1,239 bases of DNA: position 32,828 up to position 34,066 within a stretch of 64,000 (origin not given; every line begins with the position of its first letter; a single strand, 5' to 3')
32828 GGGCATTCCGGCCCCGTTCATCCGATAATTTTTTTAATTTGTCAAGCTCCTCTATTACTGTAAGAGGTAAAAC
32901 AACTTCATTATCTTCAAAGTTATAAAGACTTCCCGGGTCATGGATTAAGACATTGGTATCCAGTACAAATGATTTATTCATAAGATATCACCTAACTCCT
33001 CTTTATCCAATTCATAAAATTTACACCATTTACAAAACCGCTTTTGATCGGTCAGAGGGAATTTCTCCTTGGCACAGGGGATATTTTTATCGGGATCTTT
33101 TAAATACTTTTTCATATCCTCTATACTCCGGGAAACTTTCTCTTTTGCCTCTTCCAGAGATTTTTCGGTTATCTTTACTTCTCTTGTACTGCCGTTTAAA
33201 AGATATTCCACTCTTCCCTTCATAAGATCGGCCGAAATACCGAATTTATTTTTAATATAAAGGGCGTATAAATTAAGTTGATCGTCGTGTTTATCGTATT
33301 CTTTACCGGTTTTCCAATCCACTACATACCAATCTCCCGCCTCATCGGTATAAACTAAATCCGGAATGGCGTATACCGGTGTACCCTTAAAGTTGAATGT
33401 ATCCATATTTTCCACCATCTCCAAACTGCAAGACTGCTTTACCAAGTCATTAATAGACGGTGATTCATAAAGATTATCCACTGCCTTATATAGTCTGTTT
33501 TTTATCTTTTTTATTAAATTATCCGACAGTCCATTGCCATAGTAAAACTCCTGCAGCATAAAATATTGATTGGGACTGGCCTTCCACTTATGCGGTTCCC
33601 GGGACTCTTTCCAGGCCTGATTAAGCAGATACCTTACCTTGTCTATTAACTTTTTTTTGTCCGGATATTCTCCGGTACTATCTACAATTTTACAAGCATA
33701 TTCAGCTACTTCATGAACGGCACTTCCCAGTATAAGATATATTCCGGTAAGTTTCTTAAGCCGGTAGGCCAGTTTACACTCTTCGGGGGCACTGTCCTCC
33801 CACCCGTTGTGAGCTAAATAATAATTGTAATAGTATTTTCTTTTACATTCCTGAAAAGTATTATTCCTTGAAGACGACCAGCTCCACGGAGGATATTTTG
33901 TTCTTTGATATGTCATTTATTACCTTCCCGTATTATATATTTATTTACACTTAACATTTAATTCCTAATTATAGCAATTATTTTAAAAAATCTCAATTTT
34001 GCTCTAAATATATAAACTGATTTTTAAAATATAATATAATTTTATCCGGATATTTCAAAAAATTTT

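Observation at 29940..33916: Translationally coupled Cas4-like Fe-S nuclease and PhoH2 (PIN-PhoH ATPase), abutting an acyl-CoA synthetase gene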

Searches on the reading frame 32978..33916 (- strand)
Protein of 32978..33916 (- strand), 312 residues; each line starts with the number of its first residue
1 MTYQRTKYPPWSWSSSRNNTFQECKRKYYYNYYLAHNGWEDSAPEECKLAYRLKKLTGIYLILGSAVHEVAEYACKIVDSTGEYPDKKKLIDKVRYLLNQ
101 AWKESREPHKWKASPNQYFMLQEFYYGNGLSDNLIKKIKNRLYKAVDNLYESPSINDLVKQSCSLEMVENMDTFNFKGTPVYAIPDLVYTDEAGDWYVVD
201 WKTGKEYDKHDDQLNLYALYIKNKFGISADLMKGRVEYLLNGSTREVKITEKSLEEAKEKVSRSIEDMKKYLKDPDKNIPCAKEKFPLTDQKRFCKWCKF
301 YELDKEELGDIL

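Call 3: search_protein_families(library=pfam, proteins=[window:32978-33916:-], max_evalue=0.01)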
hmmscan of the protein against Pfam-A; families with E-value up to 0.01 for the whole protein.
window:32978-33916:- (312 aa): 2 families
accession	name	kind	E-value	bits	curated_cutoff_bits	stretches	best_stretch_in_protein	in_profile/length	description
PF12705.13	PDDEXK_1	-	5.5e-19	69.5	22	1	12-300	1-242/247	PD-(D/E)XK nuclease superfamily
PF01930.23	Cas_Cas4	-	9.1e-07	29.5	22.7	1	186-303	57-157/160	Domain of unknown function DUF83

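Call 4: search_protein_families(library=padloc, proteins=[window:32978-33916:-], max_evalue=0.01)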
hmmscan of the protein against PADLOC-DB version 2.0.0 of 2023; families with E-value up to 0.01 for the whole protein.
window:32978-33916:- (312 aa): 15 families
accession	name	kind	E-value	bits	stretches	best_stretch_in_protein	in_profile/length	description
PDLC02406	Aga_Cas4-like_Nuc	-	3.3e-28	97.1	1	12-306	2-305/308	Class II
PDLC02410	Aga_Cas4-like_Nuc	-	6.6e-18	63.4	1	12-303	2-249/255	Class II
PDLC01611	Cas4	-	2.2e-09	35.8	1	185-303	55-155/158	"CAS-I,CAS-II,CAS-III,CAS-IV,CAS-V,CAS-VI; acquisition_associated"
PDLC01447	Cas4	-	1.9e-07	29.7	1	136-303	46-156/161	"CAS-I,CAS-II,CAS-III,CAS-IV,CAS-V,CAS-VI; acquisition_associated"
PDLC01250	Cas4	-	2.2e-07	29.3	1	177-301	58-164/168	"CAS-I,CAS-II,CAS-III,CAS-IV,CAS-V,CAS-VI; acquisition_associated"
PDLC00944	Cas4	-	3.4e-07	28.6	1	177-280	63-161/177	Cas4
PDLC00943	Cas4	-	1.2e-06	26.6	1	184-300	71-174/180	CRISPR-associated protein Cas4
PDLC02405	Aga_Cas4-like_Nuc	-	0.00024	18.5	1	180-301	140-258/270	Class II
PDLC01771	Cas4b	-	0.00036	18.7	1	197-303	67-157/162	-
PDLC02034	Cas4d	-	0.0006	17.5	1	184-266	75-155/192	-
PDLC02084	Cas4a1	-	0.00083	17.2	1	136-252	112-224/271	-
PDLC02087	Cas4b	-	0.0017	16.5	1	204-266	101-162/189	-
PDLC00058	DruK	-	0.002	14.9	1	185-243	160-219/388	PD-(D/E)XK nuclease superfamily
PDLC02086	Cas4b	-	0.0026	15.8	1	208-303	79-158/161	-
PDLC01773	Cas4c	-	0.0028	15.1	1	182-274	87-173/229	-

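Call 5: search_protein_families(library=ncbifam, proteins=[window:32978-33916:-], max_evalue=0.01)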
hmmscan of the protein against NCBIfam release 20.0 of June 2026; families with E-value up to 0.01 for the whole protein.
window:32978-33916:- (312 aa): 1 family
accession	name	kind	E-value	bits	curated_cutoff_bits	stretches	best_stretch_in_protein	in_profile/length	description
TIGR00372.1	cas4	equivalog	4.6e-06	26.6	65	1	184-300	71-174/180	CRISPR-associated protein Cas4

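Call 9: find_homologous_proteins(query=window:32978-33916:-, max_evalue=0.00001)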
Query window:32978-33916:- (312 aa): 216 proteins with E <= 0.00001 among 1077 candidates; the best 120 are listed.
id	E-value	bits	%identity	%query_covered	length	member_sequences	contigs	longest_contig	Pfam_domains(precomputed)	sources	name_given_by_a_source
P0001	3.3e-212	722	100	100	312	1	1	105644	PF01930.24,PF12705.14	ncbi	ncbi:MAG: PD-(D/E)XK nuclease family protein [Elusimicrobiota bacterium]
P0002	1.6e-169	582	79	100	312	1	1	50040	PF12705.14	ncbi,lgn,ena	-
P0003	2.8e-164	564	77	100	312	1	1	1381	PF12705.14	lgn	-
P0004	2.4e-132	460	64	99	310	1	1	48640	PF01930.24,PF12705.14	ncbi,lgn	-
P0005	3.5e-129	449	62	99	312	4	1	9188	PF01930.24,PF12705.14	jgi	jgi:CRISPR/Cas system-associated exonuclease Cas4 (RecB family)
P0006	1.6e-126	440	59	99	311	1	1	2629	PF01930.24,PF12705.14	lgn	-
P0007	2.3e-123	430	60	99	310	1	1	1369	PF01930.24,PF12705.14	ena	-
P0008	3.7e-122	426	61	99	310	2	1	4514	PF01930.24,PF12705.14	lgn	-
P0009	4.8e-122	426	57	99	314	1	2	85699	PF01930.24,PF12705.14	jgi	-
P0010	5.5e-122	425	56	100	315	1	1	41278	PF01930.24,PF12705.14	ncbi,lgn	ncbi:MAG: PD-(D/E)XK nuclease family protein [Elusimicrobiota bacterium]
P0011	3.7e-120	419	57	99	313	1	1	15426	PF01930.24,PF12705.14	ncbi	ncbi:MAG: PD-(D/E)XK nuclease family protein [Elusimicrobiota bacterium]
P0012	5.8e-118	412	57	100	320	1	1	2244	PF01930.24,PF12705.14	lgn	-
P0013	1.9e-117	411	56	99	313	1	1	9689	PF01930.24,PF12705.14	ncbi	-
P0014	2.1e-117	410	55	97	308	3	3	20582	PF01930.24,PF12705.14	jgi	-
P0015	2.8e-116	407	56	99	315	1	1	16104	PF01930.24,PF12705.14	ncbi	-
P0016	1.0e-115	405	56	99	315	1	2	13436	PF01930.24,PF12705.14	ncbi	-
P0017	4.9e-114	399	54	99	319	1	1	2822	PF01930.24,PF12705.14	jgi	jgi:CRISPR/Cas system-associated exonuclease Cas4 (RecB family)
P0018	4.9e-114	399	56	99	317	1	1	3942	PF01930.24,PF12705.14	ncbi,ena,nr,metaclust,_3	ncbi:MAG: PD-(D/E)XK nuclease family protein [Elusimicrobia bacterium]|nr:PD-(D/E)XK nuclease family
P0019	2.4e-112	394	55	99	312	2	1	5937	PF01930.24,PF12705.14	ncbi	-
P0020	4.3e-112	393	54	99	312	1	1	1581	PF01930.24,PF12705.14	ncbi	-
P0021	6.7e-112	392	52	100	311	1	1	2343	PF01930.24,PF12705.14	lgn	-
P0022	2.1e-109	384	53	99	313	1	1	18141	PF01930.24,PF12705.14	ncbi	ncbi:PD-(D/E)XK nuclease family protein [Elusimicrobiota bacterium]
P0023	5.3e-109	383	53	99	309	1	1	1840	PF01930.24,PF12705.14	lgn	-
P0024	1.3e-106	375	55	98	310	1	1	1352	PF12705.14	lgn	-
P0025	4.3e-105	370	52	99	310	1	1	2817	PF12705.14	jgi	jgi:CRISPR/Cas system-associated exonuclease Cas4 (RecB family)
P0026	6.4e-104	366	50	98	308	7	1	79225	PF01930.24,PF12705.14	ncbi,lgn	-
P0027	2.0e-100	355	51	99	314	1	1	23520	PF01930.24,PF12705.14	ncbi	ncbi:MAG: PD-(D/E)XK nuclease family protein [Elusimicrobiota bacterium]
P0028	5.9e-95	337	50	97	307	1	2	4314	PF01930.24,PF12705.14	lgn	-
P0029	1.3e-84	303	45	99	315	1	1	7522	PF01930.24,PF12705.14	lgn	-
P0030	4.7e-83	298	46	98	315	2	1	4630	PF01930.24,PF12705.14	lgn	-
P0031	2.7e-82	295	44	99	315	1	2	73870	PF12705.14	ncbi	-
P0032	4.2e-82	294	44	99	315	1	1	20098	PF01930.24,PF12705.14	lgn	-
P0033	4.2e-82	294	44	99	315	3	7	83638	PF01930.24,PF12705.14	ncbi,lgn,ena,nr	ncbi:MAG: PD-(D/E)XK nuclease family protein [Firmicutes bacterium]|nr:PD-(D/E)XK nuclease family pr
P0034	2.5e-81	292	45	99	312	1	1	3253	PF01930.24,PF12705.14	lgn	-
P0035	1.3e-80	290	44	99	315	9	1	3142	PF01930.24,PF12705.14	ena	-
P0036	8.0e-80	287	44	99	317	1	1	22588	PF01930.24,PF12705.14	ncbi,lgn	-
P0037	1.2e-79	286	45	98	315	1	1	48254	PF12705.14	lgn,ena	-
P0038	1.6e-79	286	44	98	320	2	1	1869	PF12705.14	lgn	-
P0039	1.7e-79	286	44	98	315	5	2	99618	PF01930.24,PF12705.14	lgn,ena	-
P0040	4.5e-79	284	44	98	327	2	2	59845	PF12705.14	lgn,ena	-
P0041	1.1e-78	283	45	99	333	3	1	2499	PF12705.14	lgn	-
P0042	2.0e-78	282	43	98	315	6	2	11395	PF12705.14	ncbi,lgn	-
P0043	2.9e-78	282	43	98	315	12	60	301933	PF12705.14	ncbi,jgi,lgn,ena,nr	ncbi:MAG: PD-(D/E)XK nuclease family protein [Bacillota bacterium]|jgi:CRISPR/Cas system-associated 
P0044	1.1e-77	280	43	99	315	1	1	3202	PF12705.14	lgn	-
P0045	8.4e-77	277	43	98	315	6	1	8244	PF12705.14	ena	-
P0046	8.9e-77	277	42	98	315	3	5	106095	PF01930.24,PF12705.14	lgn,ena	-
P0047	1.6e-76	276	42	99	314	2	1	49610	PF12705.14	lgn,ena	-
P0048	2.9e-76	275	42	99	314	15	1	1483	PF12705.14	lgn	-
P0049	1.4e-75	273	41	98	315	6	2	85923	PF01930.24,PF12705.14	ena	-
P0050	5.6e-75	271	41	98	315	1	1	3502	PF12705.14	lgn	-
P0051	5.7e-75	271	43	99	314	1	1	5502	PF01930.24,PF12705.14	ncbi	-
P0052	6.6e-75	271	42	98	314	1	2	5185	PF01930.24,PF12705.14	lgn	-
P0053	8.0e-75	271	41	99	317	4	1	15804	PF12705.14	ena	-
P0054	9.4e-75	270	43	99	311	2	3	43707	PF12705.14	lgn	-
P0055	2.3e-74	269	42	98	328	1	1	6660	PF12705.14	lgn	-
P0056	3.1e-74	269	42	99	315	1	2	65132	PF12705.14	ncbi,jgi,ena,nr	ncbi:MAG: PD-(D/E)XK nuclease family protein [Limnochordia bacterium]|jgi:hypothetical protein|nr:PD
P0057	4.1e-74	268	42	98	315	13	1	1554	PF12705.14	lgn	-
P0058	5.4e-74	268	41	99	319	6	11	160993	PF12705.14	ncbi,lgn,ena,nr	ncbi:MAG: PD-(D/E)XK nuclease family protein [Firmicutes bacterium]|nr:PD-(D/E)XK nuclease family pr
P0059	6.9e-74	267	42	99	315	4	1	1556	PF12705.14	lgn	-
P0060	9.8e-74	267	42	98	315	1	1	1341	PF01930.24,PF12705.14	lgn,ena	-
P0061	1.2e-73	267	42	98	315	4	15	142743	PF12705.14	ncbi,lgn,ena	-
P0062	2.2e-73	266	41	98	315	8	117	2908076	PF12705.14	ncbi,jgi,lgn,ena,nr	ncbi:MAG: PD-(D/E)XK nuclease family protein [Bacillota bacterium]|jgi:predicted RecB family nucleas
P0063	2.3e-73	266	44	98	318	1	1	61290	PF12705.14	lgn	-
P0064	3.5e-73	265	42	99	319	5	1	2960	PF12705.14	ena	-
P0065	7.7e-73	264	43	98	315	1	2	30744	PF12705.14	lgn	-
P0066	9.9e-73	264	41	98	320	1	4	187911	PF01930.24,PF12705.14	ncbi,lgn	-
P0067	1.3e-71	260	43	99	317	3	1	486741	PF12705.14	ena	-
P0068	1.4e-71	260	42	99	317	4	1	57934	PF12705.14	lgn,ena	-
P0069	4.3e-71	258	42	99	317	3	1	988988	PF12705.14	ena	-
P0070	4.4e-71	258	41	98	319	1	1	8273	PF12705.14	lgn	-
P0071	5.7e-71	258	44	99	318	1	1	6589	PF12705.14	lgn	-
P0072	5.0e-70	255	41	98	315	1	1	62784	PF12705.14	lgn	-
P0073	6.8e-70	254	40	100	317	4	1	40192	PF12705.14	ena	-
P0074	4.1e-68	248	41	99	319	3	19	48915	PF12705.14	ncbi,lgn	-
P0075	5.4e-68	248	40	98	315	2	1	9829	PF12705.14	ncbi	-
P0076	7.1e-67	244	42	92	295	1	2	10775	PF12705.14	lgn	-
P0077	1.0e-66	244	39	97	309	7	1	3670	PF12705.14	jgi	jgi:CRISPR/Cas system-associated exonuclease Cas4 (RecB family)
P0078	5.2e-64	235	41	96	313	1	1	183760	PF12705.14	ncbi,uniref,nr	ncbi:PD-(D/E)XK nuclease family protein [Aquibacillus kalidii]|uniref:PD-(D/E)XK nuclease family pro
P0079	9.9e-64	234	38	99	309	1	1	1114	PF12705.14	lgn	-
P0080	6.9e-63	231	39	99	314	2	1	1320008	PF12705.14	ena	-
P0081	1.8e-62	230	38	99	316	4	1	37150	PF12705.14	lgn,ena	-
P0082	1.8e-62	230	39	96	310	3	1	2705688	PF12705.14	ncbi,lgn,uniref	ncbi:PD-(D/E)XK nuclease family protein [Salimicrobium sp. PL1-032A]|uniref:PD-(D/E)XK nuclease fami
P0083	6.3e-62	228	37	97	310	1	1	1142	PF12705.14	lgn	-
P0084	4.0e-60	222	39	97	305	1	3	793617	PF12705.14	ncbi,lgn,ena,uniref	ncbi:PD-(D/E)XK nuclease family protein [Paenibacillus hubeiensis]|uniref:PD-(D/E)XK nuclease family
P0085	4.1e-60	222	39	96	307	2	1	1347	PF12705.14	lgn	-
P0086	6.1e-60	222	39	97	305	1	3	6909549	PF12705.14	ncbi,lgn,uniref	ncbi:PD-(D/E)XK nuclease family protein [Paenibacillus sp. FSL W8-0426]|uniref:RecB family exonuclea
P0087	7.3e-60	221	39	97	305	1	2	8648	PF12705.14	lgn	-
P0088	1.1e-59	221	39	97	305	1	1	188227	PF12705.14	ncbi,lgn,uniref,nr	ncbi:PD-(D/E)XK nuclease family protein [Paenibacillus sp. JJ-223]|uniref:RecB family exonuclease n=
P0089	1.9e-59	220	39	97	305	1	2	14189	PF12705.14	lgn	-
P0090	2.0e-59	220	38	99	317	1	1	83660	PF12705.14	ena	-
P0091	3.6e-59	219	40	96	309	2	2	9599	PF12705.14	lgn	-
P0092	5.1e-59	219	40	95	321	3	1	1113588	PF12705.14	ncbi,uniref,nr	ncbi:PD-(D/E)XK nuclease family protein [Halobacillus salinus]|uniref:PD-(D/E)XK nuclease family pro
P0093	1.2e-58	217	39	97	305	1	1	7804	PF12705.14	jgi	-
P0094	1.7e-58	217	38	96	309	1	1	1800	PF12705.14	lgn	-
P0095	1.7e-58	217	38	96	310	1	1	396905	PF12705.14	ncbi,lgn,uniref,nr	ncbi:PD-(D/E)XK nuclease family protein [Salimicrobium flavidum]|uniref:CRISPR/Cas system-associated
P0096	3.3e-58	216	41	95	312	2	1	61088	PF01930.24,PF12705.14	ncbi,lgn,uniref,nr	ncbi:PD-(D/E)XK nuclease family protein [Halobacillus aidingensis]|uniref:PD-(D/E)XK nuclease superf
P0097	5.4e-58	215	41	95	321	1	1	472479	PF12705.14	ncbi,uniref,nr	ncbi:PD-(D/E)XK nuclease family protein [Halobacillus litoralis]|uniref:PD-(D/E)XK nuclease family p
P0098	5.6e-58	215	40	95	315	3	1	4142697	PF12705.14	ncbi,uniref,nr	ncbi:PD-(D/E)XK nuclease family protein [Halobacillus mangrovi]|uniref:PD-(D/E)XK endonuclease-like 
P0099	1.8e-57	214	39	95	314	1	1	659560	PF12705.14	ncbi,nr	ncbi:Dna2/Cas4 domain-containing protein [Halobacillus fulvus]|nr:Dna2/Cas4 domain-containing protei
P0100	1.8e-57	214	38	96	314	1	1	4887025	PF01930.24,PF12705.14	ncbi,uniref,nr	ncbi:PD-(D/E)XK nuclease family protein [Halobacillus shinanisalinarum]|uniref:PD-(D/E)XK nuclease f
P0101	1.9e-57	213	39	95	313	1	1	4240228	PF12705.14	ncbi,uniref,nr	ncbi:PD-(D/E)XK nuclease family protein [Halobacillus salinarum]|uniref:PD-(D/E)XK nuclease family p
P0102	1.9e-57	213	38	96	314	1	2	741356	PF12705.14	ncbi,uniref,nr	ncbi:PD-(D/E)XK nuclease family protein [Halobacillus campisalis]|uniref:PD-(D/E)XK nuclease family 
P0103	2.2e-57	213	38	97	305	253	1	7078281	PF12705.14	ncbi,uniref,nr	ncbi:PD-(D/E)XK nuclease family protein [Paenibacillus sp. BIC5C1]|uniref:PD-(D/E)XK nuclease family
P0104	3.3e-57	213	39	95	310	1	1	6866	PF12705.14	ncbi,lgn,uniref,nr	ncbi:PD-(D/E)XK nuclease family protein [Ornithinibacillus halophilus]|uniref:PD-(D/E)XK nuclease su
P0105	3.4e-57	213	38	96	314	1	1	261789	PF12705.14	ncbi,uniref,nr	ncbi:PD-(D/E)XK nuclease family protein [Halobacillus sp. A1]|uniref:PD-(D/E)XK nuclease family prot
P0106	9.0e-57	211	35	98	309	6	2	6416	PF12705.14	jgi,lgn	-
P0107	1.5e-56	210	38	95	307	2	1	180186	PF12705.14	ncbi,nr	ncbi:PD-(D/E)XK nuclease family protein [Hazenella coriacea]|nr:PD-(D/E)XK nuclease family protein [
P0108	2.4e-56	210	38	95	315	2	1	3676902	PF12705.14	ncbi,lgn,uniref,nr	ncbi:PD-(D/E)XK nuclease family protein [Halobacillus sp. ACCC02827]|uniref:PD-(D/E)XK nuclease fami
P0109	3.3e-56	209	38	96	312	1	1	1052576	PF12705.14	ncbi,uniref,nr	ncbi:PD-(D/E)XK nuclease family protein [Halobacillus litoralis]|uniref:PD-(D/E)XK nuclease family p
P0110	4.3e-56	209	39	95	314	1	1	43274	PF12705.14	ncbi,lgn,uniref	ncbi:PD-(D/E)XK nuclease family protein [Halobacillus seohaensis]|uniref:PD-(D/E)XK nuclease family 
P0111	5.7e-56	209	39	95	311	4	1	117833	PF12705.14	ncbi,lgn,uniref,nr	ncbi:CRISPR/Cas system-associated exonuclease Cas4, RecB family [Halobacillus alkaliphilus]|uniref:C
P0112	5.9e-56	209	39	95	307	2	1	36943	PF12705.14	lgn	-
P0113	6.2e-56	208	39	95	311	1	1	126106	PF12705.14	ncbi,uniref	ncbi:PD-(D/E)XK nuclease family protein [Halobacillus sp. K22]|uniref:PD-(D/E)XK nuclease family pro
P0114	7.1e-56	208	43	74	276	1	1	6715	PF12705.14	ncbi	ncbi:PD-(D/E)XK nuclease family protein, partial [Elusimicrobiota bacterium]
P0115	7.9e-56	208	39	98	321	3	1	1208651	PF12705.14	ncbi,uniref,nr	ncbi:PD-(D/E)XK nuclease family protein [Halobacillus locisalis]|uniref:PD-(D/E)XK nuclease family p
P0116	8.8e-56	208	40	95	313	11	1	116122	PF12705.14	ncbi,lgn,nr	ncbi:PD-(D/E)XK nuclease family protein [Halobacillus sp. HZG1]|nr:PD-(D/E)XK nuclease family protei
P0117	9.0e-56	208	38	95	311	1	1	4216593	PF12705.14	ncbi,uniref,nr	ncbi:PD-(D/E)XK nuclease family protein [Halobacillus ihumii]|uniref:PD-(D/E)XK nuclease family prot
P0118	9.0e-56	208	38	96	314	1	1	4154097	PF01930.24,PF12705.14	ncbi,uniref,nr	ncbi:PD-(D/E)XK nuclease family protein [Halobacillus amylolyticus]|uniref:PD-(D/E)XK nuclease famil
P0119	1.4e-55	207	39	95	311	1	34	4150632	PF12705.14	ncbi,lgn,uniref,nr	ncbi:hypothetical protein CEH05_18875 [Halobacillus halophilus]|uniref:PD-(D/E)XK endonuclease-like 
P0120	1.8e-55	207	39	96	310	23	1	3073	PF12705.14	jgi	-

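Call 12: find_related_loci(query=A1, collection=genome_contigs, flank=8000)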
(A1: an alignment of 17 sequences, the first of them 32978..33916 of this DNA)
Query A1 (312 aa) in genome_contigs; peptide patterns used: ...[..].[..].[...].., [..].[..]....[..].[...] (x = any residue, [..] = any of these).
599 stretches matched a pattern (row limit reached: there are more); 320 encode a relative of the query (tblastn E <= 1e-3); the best 80 are kept; 80 distinct loci.
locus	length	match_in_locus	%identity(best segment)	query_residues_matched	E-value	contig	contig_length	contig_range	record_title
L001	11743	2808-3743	79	1-312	1e-172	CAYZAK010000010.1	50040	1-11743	MAG TPA_asm: uncultured bacterium isolate binchicken_co32_211 genome assembly, contig: NODE_681_length_50040_cov_15.2782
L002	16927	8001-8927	64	1-309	2e-135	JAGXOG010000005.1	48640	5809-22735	Elusimicrobia bacterium LH_S2 NODE_5_length_48640_cov_132.283441, whole genome shotgun sequence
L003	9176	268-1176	55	1-303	6e-120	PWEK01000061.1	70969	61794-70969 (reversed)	MAG: Elusimicrobia bacterium isolate T1Sed10_83R1 T1-Sed10-C165, whole genome shotgun sequence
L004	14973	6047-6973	56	1-308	4e-120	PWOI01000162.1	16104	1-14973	MAG: Elusimicrobia bacterium isolate CSSed10_371m CS-Sed10-C7463, whole genome shotgun sequence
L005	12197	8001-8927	56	1-308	1e-119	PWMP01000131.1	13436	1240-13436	MAG: Elusimicrobia bacterium isolate CSSed10_282R1 CS-Sed10-C10484, whole genome shotgun sequence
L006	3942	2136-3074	56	1-309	6e-121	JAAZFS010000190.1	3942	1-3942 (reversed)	MAG: Elusimicrobia bacterium isolate AS10tlH2TH_24 306989_AS10, whole genome shotgun sequence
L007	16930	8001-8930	51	1-309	2e-104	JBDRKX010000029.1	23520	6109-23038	MAG: Elusimicrobiota bacterium isolate MEGAHIT-group-1.744 k141_8943534, whole genome shotgun sequence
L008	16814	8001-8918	50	1-305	2e-106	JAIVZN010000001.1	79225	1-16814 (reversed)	MAG: Deltaproteobacteria bacterium isolate SFP3_US_06_6 NODE_3_length_79225_cov_4.215113, whole genome shotgun sequence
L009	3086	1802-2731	44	2-310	1e-88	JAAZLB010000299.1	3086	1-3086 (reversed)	MAG: Bacillota bacterium isolate AS23ysBPME_143 140954_AS23, whole genome shotgun sequence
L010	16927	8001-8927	43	1-308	8e-86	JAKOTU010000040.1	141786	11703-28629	MAG: Bacillota bacterium isolate CAAI_maxbin.063_sub k201_159337, whole genome shotgun sequence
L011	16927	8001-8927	40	1-308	5e-85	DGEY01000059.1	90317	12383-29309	MAG TPA_asm: Firmicutes bacterium UBA3914 UBA3914_contig_95, whole genome shotgun sequence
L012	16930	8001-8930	44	2-310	2e-83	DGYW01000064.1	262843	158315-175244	MAG TPA_asm: Firmicutes bacterium UBA4996 UBA4996_contig_1489, whole genome shotgun sequence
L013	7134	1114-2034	43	3-308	2e-83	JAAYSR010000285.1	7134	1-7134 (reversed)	MAG: Bacillota bacterium isolate AS23ysBPME_360 320188_AS23, whole genome shotgun sequence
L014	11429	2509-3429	44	3-308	8e-83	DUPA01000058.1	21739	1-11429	MAG TPA_asm: Natronincola sp. isolate AS08sgBPME_26 92008_AS08, whole genome shotgun sequence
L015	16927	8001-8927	42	1-309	2e-81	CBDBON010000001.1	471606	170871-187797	MAG: Dehalococcoidia bacterium isolate 9921cebc-1ecd-45eb-8f87-5c4807b2865b genome assembly, contig: contig_1, whole gen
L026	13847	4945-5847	39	1-302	8e-74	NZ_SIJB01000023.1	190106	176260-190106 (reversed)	Chengkuizengella marina strain YPA3-1-1 contig23, whole genome shotgun sequence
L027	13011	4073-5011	40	1-308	9e-74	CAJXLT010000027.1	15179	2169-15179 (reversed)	MAG TPA_asm: uncultured Paenibacillaceae bacterium isolate SRR6201619_bin.6_MetaBAT_v2.12.1_MAG genome assembly, contig:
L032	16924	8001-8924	42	1-309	5e-73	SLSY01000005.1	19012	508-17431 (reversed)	MAG: Bacillota bacterium isolate CSSed165cm_82 CSSed16-5cm-7251, whole genome shotgun sequence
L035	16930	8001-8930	38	1-310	3e-71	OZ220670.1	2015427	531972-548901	MAG: Dehalococcoidia bacterium isolate 3214a3e4-8eac-45e1-a090-ccf36b200536 genome assembly, chromosome: 1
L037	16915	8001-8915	41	3-303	1e-67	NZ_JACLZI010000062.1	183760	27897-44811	Aquibacillus kalidii strain HU2P27 567, whole genome shotgun sequence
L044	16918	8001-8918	38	3-308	2e-64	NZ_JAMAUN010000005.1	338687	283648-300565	Paenibacillus polysaccharolyticus strain MER 26 NODE_5_length_338687_cov_69.303246, whole genome shotgun sequence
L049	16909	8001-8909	38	2-303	4e-64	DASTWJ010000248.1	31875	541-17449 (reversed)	MAG TPA_asm: Bacilli bacterium isolate SMAG_U2385 k141_956083, whole genome shotgun sequence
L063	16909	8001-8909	38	6-308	3e-63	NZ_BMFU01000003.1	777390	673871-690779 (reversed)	Paenibacillus silvae strain CGMCC 1.12770 sequence03, whole genome shotgun sequence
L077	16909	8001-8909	37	1-303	3e-62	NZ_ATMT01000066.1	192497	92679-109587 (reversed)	Paenibacillus alvei TS-15 PAALTS15_8, whole genome shotgun sequence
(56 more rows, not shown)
